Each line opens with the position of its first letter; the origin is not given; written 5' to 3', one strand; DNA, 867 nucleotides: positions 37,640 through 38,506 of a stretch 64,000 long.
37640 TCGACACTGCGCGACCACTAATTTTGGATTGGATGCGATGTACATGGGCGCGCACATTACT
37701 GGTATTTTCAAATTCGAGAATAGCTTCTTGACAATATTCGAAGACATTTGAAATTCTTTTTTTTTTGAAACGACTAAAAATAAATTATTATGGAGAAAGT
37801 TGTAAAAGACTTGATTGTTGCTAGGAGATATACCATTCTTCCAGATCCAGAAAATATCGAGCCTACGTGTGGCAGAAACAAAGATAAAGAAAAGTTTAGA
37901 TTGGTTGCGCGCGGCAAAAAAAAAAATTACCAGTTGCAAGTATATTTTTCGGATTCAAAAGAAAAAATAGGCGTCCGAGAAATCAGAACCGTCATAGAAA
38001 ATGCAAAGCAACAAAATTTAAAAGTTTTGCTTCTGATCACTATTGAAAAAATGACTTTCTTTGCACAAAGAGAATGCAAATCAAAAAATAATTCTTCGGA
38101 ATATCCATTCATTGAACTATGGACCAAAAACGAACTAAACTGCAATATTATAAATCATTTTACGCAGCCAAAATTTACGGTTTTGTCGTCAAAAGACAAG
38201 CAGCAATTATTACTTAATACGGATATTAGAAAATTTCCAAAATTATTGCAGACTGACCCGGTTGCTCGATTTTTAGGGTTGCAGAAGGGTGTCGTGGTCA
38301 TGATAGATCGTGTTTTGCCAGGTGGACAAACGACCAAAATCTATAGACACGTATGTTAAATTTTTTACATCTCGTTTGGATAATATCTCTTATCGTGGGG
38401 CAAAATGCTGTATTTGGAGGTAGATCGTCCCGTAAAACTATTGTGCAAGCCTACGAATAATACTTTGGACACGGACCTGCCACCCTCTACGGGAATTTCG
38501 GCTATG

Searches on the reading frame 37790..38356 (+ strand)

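Call 84: search_protein_families(library=pfam, proteins=[window:37790-38356:+], max_evalue=0.001)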
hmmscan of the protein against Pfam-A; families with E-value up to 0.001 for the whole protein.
window:37790-38356:+ (189 aa): 1 family
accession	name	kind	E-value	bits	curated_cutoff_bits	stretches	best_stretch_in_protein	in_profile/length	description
PF01191.24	RNA_pol_Rpb5_C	-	1.2e-14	54.2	23.5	1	119-188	2-73/73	RNA polymerase Rpb5, C-terminal domain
